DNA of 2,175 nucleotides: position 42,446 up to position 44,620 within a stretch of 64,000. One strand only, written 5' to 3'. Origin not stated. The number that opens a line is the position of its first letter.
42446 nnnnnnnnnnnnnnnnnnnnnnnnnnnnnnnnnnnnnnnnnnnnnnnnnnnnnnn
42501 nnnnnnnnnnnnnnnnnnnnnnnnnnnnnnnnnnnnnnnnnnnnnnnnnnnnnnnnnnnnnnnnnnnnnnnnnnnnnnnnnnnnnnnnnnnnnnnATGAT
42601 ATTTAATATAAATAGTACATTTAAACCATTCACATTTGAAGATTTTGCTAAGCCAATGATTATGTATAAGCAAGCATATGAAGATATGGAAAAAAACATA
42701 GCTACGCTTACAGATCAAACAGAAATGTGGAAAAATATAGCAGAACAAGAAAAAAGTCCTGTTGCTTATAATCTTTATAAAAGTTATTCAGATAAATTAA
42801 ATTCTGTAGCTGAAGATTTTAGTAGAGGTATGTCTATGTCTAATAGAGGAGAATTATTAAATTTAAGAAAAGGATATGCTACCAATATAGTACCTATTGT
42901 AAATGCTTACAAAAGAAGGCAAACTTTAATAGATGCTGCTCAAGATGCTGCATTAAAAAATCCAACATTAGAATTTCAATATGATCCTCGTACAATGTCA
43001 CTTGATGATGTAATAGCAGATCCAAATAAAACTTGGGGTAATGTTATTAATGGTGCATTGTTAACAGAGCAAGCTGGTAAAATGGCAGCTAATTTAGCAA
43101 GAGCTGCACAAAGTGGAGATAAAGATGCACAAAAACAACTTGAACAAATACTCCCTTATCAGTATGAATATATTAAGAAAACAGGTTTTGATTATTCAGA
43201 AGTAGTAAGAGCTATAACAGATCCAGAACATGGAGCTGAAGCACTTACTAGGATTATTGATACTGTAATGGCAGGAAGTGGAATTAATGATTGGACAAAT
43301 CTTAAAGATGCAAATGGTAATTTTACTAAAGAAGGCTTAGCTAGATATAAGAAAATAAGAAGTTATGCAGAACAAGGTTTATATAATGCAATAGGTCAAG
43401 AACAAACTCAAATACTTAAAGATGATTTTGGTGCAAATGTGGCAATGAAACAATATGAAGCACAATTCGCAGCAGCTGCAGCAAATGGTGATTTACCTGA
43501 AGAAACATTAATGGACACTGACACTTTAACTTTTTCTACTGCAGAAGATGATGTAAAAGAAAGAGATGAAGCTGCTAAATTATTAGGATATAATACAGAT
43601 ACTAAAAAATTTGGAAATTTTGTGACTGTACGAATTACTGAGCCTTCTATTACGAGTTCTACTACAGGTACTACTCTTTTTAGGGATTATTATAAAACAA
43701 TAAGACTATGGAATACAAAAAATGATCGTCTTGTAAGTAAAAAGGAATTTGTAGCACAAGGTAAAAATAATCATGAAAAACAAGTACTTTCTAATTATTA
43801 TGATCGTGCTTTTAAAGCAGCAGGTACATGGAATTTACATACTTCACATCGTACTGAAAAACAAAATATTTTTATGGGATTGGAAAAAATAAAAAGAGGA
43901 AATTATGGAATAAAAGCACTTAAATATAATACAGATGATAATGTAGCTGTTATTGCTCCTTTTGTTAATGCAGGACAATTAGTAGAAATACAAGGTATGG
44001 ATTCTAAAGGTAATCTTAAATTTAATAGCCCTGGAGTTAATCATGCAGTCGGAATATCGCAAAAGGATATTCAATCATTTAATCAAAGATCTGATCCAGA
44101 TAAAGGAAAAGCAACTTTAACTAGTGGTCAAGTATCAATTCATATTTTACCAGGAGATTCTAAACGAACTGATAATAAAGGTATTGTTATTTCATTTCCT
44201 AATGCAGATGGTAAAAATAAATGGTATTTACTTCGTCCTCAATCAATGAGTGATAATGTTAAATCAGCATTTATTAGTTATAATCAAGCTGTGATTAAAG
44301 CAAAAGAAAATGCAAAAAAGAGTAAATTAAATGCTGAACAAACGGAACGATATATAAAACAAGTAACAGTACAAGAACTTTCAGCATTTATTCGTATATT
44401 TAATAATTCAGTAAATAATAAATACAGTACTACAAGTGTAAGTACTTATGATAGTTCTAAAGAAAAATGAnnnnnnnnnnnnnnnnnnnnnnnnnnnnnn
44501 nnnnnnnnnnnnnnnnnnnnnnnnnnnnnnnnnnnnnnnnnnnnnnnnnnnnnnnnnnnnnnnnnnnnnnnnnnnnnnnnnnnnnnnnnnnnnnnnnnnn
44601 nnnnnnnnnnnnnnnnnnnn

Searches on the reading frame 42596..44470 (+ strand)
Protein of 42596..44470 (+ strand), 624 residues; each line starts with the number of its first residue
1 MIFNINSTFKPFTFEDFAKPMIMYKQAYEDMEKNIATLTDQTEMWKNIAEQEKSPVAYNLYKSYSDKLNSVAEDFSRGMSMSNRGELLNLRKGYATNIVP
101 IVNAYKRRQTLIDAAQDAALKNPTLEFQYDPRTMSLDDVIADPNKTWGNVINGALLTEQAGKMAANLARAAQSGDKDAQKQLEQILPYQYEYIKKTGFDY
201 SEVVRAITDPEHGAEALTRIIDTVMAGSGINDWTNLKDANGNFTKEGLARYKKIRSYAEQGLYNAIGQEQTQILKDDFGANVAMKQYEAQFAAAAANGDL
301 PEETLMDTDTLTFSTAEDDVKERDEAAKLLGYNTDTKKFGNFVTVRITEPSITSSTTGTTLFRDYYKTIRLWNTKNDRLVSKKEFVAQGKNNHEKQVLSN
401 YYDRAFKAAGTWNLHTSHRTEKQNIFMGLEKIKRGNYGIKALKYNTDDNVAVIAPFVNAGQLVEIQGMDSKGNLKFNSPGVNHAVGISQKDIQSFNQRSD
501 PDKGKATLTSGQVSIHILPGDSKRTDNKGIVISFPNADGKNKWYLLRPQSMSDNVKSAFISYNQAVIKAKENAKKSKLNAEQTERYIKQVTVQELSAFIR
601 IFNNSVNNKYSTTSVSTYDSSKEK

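Call 43: search_protein_families(library=pfam, proteins=[window:42596-44470:+], max_evalue=0.001)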
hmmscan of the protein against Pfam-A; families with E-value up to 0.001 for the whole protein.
window:42596-44470:+ (624 aa): 1 family
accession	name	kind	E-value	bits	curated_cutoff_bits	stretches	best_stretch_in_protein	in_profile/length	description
PF25712.1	crAss_CARGO2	-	1.1e-61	209.8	27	1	5-297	8-284/544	Crassvirus Cargo protein 2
